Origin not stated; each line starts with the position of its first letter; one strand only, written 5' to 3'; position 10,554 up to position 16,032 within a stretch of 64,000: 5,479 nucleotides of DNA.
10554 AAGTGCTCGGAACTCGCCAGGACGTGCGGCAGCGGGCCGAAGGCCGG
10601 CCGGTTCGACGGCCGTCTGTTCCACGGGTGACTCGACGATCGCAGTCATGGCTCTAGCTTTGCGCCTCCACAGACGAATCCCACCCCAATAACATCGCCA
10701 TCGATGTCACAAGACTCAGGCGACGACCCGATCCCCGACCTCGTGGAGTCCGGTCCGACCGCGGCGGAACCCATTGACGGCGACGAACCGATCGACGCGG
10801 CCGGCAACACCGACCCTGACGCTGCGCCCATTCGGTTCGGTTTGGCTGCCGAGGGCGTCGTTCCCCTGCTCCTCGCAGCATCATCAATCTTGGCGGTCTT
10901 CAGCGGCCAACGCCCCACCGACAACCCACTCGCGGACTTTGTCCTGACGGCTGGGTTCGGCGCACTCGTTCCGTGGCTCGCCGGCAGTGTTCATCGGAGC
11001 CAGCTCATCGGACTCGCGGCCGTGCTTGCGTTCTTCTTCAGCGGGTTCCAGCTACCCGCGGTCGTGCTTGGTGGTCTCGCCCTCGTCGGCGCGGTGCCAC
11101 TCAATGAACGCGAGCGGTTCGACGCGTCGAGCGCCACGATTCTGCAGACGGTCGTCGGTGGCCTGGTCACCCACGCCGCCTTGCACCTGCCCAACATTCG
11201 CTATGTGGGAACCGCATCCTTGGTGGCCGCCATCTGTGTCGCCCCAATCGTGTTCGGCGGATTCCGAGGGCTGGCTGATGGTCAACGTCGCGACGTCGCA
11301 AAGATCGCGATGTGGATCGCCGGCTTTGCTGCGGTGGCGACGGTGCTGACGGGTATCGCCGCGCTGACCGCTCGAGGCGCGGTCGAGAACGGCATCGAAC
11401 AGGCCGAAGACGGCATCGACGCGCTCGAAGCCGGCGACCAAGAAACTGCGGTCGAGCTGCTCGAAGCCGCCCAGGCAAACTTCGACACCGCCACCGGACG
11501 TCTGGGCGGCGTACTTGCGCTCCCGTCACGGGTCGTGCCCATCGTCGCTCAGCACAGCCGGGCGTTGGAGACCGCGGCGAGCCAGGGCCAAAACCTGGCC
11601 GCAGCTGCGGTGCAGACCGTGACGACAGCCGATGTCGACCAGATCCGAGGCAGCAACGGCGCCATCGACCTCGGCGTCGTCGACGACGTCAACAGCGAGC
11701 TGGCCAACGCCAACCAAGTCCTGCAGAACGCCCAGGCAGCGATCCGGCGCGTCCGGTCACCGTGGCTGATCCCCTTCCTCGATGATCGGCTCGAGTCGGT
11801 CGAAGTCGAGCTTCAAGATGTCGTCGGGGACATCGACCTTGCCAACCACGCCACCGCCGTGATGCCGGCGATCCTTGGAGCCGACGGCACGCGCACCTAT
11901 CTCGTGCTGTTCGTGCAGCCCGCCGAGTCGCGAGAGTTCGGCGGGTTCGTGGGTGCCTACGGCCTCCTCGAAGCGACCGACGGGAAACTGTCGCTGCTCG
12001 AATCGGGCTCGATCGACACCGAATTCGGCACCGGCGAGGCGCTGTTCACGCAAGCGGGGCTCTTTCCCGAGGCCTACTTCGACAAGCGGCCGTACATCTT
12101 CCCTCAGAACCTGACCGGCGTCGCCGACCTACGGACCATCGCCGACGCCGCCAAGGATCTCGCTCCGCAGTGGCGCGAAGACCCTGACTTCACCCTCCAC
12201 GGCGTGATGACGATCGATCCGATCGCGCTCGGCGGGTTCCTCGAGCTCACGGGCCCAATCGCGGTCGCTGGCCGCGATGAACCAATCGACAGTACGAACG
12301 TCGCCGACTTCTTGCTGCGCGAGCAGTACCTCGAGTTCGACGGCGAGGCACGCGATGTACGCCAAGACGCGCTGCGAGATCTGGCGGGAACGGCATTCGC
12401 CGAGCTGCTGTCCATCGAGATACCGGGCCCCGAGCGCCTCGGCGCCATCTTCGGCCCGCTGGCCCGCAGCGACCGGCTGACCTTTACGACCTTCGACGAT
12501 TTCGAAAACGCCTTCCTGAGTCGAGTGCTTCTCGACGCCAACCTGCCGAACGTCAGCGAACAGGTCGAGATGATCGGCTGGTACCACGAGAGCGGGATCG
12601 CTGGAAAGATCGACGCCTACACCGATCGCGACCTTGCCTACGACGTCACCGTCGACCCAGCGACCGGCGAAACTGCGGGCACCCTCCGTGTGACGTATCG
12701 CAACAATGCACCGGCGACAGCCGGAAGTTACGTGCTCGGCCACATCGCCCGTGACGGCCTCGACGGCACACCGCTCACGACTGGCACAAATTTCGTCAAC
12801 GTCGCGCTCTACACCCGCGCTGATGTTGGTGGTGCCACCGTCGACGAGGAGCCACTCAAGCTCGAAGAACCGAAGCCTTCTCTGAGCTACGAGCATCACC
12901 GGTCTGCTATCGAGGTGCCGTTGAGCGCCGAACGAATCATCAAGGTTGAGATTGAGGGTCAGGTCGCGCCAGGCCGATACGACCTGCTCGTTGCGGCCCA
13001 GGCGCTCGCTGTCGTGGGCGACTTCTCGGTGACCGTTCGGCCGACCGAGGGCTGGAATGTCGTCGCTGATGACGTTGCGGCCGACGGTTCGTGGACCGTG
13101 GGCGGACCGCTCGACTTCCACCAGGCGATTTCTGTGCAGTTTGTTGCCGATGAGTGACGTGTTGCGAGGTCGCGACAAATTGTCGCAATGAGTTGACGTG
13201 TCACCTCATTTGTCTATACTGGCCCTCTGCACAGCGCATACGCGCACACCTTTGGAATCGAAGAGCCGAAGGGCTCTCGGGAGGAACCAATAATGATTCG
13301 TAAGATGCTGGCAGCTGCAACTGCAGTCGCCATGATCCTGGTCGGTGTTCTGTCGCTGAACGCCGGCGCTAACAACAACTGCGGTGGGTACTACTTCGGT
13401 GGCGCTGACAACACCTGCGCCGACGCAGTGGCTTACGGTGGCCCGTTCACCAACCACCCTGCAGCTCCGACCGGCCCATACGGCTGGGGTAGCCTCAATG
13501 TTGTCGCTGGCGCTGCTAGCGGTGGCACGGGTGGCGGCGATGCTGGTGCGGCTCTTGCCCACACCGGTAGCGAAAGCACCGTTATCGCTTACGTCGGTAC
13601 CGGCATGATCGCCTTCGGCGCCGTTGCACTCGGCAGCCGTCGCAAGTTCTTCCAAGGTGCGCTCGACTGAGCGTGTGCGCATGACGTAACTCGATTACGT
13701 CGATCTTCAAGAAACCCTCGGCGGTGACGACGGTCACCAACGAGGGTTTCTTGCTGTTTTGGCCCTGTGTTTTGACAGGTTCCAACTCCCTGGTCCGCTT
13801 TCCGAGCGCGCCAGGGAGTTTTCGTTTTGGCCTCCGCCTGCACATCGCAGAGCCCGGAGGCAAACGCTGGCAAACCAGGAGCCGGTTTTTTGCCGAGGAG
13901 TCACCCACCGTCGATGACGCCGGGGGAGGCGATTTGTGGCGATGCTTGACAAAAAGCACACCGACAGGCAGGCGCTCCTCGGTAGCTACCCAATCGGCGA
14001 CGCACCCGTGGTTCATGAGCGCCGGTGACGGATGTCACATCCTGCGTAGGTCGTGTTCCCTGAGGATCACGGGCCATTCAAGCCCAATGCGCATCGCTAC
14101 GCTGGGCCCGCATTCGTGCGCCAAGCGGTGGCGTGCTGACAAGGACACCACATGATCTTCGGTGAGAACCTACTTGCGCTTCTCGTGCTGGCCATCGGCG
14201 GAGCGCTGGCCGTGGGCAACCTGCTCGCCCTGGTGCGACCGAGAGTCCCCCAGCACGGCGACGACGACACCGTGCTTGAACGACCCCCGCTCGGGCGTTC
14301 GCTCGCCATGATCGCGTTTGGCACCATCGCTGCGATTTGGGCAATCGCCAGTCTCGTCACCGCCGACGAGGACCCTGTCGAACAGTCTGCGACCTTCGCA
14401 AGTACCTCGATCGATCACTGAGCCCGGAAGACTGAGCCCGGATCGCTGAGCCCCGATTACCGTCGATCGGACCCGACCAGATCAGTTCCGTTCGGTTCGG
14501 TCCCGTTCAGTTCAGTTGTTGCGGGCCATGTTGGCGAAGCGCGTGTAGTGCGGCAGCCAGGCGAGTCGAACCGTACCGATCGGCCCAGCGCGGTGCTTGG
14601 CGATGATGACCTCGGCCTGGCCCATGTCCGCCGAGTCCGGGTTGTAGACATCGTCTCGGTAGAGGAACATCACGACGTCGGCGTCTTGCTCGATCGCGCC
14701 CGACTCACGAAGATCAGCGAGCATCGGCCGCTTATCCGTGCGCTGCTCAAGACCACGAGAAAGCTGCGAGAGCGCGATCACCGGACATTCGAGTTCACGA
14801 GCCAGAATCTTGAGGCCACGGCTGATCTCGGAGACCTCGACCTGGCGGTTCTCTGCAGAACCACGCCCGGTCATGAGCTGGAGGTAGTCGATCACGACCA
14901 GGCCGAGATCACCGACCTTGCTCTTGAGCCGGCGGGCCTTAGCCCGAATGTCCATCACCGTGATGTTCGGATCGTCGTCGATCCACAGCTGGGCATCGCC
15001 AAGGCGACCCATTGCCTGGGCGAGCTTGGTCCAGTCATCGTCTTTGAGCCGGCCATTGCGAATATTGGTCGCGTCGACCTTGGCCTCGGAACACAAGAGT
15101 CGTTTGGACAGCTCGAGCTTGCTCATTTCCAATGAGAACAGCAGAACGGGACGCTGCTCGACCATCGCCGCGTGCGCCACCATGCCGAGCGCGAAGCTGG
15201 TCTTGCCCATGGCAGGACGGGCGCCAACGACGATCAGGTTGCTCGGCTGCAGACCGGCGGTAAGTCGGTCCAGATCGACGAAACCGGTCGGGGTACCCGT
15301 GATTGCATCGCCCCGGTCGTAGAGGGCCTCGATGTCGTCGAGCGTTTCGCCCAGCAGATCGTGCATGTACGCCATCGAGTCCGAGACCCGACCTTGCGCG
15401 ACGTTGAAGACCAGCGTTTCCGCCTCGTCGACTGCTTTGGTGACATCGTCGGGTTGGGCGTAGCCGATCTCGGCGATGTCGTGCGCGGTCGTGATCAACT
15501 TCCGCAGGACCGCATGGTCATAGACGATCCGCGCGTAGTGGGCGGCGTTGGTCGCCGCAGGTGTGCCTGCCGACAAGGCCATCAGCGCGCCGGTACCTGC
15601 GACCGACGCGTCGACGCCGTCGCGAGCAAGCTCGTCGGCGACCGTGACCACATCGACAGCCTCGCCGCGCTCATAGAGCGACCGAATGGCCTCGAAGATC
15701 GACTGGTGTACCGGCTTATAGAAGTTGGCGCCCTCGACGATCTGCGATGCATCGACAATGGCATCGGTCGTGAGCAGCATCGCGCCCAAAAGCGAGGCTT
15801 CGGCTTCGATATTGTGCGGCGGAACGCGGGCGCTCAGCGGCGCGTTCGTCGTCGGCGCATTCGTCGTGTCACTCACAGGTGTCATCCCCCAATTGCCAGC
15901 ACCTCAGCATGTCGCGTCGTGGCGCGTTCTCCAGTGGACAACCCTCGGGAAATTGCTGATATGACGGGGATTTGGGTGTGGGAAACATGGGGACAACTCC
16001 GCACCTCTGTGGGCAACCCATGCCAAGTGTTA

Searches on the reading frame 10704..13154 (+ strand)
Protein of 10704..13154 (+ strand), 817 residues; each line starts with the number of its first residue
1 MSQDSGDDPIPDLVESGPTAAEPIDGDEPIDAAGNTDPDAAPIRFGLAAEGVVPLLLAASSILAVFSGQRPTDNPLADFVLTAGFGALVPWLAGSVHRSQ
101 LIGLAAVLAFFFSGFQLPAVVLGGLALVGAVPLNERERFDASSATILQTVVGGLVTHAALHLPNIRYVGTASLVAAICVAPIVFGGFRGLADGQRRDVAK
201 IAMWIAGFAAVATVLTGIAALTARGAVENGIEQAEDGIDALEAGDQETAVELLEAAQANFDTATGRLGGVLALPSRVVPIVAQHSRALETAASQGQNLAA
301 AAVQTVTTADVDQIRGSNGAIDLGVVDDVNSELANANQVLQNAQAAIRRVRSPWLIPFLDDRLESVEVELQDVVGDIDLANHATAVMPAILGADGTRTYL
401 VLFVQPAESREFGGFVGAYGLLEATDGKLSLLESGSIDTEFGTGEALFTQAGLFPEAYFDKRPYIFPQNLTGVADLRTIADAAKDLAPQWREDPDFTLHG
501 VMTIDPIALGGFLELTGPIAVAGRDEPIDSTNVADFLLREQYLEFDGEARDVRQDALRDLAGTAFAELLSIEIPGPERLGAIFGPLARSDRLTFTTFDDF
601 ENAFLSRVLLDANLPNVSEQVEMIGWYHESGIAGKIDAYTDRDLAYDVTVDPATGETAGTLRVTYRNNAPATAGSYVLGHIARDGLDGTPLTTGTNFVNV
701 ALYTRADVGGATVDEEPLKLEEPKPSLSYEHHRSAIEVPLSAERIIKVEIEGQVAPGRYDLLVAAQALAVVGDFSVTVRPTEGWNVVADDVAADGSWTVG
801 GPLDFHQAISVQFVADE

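Call 58: search_protein_families(library=pfam, proteins=[window:10704-13154:+], max_evalue=0.001)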
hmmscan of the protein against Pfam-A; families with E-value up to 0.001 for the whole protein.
window:10704-13154:+ (817 aa): 1 family
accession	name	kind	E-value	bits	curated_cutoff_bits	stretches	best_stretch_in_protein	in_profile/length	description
PF13196.11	DUF4012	-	5.3e-25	89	28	1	394-542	1-144/144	Protein of unknown function (DUF4012)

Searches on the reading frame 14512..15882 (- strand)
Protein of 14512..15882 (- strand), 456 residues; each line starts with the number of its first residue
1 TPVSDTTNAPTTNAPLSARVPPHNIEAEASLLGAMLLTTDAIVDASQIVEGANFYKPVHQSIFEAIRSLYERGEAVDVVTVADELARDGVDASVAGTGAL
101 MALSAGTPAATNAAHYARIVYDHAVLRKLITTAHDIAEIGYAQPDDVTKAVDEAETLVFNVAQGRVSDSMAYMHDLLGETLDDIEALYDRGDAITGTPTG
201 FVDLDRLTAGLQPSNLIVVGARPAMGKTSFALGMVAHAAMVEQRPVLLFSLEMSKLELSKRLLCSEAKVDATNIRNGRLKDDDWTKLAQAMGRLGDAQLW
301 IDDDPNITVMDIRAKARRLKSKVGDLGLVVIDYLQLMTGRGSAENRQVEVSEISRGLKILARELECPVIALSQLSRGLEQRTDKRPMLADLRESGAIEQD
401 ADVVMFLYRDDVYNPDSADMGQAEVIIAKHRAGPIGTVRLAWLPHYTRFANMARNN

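Call 58: search_protein_families(library=pfam, proteins=[window:14512-15882:-], max_evalue=0.001)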
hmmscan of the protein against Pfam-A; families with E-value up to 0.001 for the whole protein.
window:14512-15882:- (456 aa): 3 families
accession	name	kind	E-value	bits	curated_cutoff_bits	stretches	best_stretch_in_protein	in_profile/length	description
PF03796.21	DnaB_C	-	2.1e-110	368.5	27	1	196-451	1-255/255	DnaB-like helicase C terminal domain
PF00772.26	DnaB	-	5.1e-29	100.8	23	1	21-122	2-103/103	DnaB-like helicase N terminal domain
PF13481.12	AAA_25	-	3.3e-16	59.9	27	1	211-374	29-190/195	AAA domain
